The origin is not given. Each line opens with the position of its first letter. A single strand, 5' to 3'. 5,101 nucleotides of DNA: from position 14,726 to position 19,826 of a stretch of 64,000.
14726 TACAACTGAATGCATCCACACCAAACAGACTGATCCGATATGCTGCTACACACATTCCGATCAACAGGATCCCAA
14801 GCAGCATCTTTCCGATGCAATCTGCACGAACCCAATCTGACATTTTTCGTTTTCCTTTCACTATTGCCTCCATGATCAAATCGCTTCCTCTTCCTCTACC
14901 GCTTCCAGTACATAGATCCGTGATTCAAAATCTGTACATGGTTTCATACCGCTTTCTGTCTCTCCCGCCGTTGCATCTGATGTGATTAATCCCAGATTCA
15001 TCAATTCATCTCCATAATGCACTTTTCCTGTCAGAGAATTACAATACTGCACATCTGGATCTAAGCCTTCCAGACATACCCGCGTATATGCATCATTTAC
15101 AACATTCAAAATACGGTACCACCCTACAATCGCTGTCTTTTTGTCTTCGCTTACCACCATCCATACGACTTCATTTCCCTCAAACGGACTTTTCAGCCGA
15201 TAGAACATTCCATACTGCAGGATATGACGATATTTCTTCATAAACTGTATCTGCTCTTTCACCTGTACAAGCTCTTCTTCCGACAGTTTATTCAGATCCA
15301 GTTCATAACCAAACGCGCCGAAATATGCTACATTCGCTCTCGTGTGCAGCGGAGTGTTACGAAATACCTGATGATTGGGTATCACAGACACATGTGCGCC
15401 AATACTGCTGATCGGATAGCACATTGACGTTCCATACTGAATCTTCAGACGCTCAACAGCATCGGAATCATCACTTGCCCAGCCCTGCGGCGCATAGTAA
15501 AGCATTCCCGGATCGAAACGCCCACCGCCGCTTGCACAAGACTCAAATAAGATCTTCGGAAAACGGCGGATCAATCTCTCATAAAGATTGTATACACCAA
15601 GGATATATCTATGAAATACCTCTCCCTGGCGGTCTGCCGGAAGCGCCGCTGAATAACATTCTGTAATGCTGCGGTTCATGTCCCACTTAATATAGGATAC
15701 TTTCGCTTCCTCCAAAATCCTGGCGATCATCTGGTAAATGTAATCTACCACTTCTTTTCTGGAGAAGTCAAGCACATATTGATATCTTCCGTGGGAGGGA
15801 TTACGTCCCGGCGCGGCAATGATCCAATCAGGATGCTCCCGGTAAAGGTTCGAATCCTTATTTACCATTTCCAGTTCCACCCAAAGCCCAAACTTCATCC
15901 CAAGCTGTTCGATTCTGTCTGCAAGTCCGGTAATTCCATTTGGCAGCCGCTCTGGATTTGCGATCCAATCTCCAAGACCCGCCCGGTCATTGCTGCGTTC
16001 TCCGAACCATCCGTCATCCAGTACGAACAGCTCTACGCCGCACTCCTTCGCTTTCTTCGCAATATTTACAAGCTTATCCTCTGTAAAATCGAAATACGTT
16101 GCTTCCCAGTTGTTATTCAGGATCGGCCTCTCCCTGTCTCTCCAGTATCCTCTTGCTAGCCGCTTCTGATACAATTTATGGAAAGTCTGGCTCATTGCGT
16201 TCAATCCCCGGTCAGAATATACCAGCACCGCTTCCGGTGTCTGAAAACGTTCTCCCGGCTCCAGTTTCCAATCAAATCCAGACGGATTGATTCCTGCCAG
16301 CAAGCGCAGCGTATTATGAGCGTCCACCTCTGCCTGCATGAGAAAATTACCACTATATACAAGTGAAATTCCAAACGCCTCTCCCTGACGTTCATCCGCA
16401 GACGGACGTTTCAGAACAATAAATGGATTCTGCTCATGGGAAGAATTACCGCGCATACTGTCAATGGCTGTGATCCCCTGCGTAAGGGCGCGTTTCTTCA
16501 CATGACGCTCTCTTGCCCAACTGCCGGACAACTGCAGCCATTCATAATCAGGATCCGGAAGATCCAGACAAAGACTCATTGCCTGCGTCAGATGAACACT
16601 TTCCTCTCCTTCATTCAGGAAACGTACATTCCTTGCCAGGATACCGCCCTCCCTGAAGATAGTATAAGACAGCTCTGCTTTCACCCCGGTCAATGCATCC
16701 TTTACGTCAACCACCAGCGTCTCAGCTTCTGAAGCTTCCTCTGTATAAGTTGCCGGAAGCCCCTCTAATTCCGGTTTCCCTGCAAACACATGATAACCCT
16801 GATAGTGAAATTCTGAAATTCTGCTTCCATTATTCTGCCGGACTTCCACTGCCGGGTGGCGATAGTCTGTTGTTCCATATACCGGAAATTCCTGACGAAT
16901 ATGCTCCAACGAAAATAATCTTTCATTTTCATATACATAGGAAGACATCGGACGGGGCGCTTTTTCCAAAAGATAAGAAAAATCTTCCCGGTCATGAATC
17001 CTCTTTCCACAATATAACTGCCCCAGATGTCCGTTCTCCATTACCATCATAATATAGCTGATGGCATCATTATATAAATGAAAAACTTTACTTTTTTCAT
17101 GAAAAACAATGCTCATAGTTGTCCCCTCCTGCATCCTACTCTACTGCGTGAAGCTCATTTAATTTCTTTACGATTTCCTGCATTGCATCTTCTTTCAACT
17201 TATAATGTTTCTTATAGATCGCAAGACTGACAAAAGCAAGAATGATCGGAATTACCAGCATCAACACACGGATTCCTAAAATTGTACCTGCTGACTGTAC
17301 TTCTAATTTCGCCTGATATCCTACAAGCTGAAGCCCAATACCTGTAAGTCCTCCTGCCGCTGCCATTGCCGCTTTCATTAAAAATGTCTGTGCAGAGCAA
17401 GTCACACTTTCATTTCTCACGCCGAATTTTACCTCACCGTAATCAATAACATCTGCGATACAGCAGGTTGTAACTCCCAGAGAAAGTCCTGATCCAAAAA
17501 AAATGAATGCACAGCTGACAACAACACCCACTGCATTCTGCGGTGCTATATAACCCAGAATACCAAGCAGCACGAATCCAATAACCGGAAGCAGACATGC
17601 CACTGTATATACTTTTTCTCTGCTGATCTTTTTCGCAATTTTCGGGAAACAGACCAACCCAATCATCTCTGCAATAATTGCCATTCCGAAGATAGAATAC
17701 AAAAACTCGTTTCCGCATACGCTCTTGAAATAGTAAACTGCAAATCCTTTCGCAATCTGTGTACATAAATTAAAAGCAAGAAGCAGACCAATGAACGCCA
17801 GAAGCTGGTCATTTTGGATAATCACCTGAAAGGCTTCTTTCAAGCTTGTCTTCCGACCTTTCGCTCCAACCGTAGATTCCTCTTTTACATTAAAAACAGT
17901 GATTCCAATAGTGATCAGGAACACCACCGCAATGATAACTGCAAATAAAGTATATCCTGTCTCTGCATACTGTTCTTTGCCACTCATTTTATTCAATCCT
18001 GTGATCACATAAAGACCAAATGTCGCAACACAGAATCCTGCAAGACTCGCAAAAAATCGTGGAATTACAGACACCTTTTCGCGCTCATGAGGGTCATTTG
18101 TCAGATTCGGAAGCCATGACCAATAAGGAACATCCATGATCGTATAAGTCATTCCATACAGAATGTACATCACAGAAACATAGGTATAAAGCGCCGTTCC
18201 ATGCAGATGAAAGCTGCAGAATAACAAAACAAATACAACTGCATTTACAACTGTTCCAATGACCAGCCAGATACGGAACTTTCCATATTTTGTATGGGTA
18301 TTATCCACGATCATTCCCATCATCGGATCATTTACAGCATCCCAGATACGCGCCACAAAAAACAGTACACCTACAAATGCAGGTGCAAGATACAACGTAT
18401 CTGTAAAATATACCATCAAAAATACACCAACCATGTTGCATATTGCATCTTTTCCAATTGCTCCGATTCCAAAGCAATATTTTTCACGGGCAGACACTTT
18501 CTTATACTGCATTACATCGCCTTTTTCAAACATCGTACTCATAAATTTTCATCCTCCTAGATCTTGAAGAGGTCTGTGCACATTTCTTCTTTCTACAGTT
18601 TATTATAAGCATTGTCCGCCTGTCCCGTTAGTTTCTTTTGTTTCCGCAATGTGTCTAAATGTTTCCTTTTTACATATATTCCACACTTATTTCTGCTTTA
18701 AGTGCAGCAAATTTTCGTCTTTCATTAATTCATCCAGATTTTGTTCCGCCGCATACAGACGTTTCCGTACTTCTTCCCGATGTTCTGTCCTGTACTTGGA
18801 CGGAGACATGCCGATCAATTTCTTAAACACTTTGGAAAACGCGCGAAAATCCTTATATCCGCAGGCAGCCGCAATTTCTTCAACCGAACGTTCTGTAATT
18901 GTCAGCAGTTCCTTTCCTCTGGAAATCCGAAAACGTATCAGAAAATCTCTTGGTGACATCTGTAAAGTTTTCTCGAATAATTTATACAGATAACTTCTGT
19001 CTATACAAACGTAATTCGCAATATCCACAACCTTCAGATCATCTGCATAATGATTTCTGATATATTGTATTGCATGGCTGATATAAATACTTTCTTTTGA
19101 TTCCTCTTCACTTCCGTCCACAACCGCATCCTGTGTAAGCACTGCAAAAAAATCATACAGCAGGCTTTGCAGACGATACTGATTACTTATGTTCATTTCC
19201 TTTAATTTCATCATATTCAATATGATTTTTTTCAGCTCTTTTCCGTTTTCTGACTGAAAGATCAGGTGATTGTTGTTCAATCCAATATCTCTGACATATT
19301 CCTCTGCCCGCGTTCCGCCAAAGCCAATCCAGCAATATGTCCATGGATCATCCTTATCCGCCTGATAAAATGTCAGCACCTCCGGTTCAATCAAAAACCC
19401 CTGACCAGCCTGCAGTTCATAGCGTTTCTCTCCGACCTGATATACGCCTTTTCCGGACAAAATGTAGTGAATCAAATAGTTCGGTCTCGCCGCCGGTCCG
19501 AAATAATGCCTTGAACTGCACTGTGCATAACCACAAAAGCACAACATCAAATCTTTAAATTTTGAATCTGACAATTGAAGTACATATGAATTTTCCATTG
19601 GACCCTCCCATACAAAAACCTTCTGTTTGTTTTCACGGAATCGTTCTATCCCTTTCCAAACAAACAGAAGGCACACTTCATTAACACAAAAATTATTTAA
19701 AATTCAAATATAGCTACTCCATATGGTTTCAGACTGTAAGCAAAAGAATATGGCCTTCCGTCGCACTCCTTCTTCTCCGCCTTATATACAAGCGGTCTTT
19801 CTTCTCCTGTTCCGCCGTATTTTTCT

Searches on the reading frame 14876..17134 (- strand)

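Call 16: search_protein_families(library=pfam, proteins=[window:14876-17134:-], max_evalue=0.00001)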
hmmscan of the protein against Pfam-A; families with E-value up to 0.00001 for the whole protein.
window:14876-17134:- (752 aa): 4 families
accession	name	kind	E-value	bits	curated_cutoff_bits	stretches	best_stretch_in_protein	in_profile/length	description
PF02065.24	Melibiase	-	1e-163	544.7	27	1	297-642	2-347/347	Melibiase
PF16875.11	Glyco_hydro_36N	-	4.2e-95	318.4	27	1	35-292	1-253/253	Glycosyl hydrolase family 36 N-terminal domain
PF16874.11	Glyco_hydro_36C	-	4.5e-24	85.1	27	1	656-743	2-77/77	Glycosyl hydrolase family 36 C-terminal domain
PF01055.32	Glyco_hydro_31_2nd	-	3.8e-06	26.9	23.5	1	351-517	20-192/328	Glycosyl hydrolases family 31 TIM-barrel domain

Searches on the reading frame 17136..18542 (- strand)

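Call 16: search_protein_families(library=pfam, proteins=[window:17136-18542:-], max_evalue=0.00001)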
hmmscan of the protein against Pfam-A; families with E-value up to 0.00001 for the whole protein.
window:17136-18542:- (468 aa): 2 families
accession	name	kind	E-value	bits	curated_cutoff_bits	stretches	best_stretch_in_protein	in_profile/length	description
PF13347.12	MFS_2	-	1.5e-82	277.9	27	1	23-448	1-424/427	MFS/sugar transport protein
PF07690.21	MFS_1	-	5.6e-13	49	33.4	1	37-364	14-321/347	Major Facilitator Superfamily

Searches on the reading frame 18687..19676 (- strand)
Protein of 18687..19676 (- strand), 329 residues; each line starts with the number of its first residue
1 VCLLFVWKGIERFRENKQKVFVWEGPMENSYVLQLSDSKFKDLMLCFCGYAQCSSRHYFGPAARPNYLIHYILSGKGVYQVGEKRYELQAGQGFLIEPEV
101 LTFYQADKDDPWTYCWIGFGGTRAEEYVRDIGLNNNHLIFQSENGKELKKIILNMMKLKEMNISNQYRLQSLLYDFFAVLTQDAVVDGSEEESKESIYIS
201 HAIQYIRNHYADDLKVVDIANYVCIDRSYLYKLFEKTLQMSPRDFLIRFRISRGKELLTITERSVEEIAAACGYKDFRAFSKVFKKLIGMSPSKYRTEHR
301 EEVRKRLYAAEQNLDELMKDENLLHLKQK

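Call 16: search_protein_families(library=pfam, proteins=[window:18687-19676:-], max_evalue=0.00001)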
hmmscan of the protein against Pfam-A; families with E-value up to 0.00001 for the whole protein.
window:18687-19676:- (329 aa): 3 families
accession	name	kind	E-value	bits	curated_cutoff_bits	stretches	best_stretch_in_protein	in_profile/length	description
PF02311.25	AraC_binding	-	3.4e-28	98.5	21.1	1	47-176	4-134/135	AraC-like ligand binding domain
PF12833.13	HTH_18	-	2.5e-21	76.2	33.6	1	219-297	1-79/80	Helix-turn-helix domain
PF00165.29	HTH_AraC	-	1e-20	73.8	26.6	2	206-246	1-41/42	Bacterial regulatory helix-turn-helix proteins, AraC family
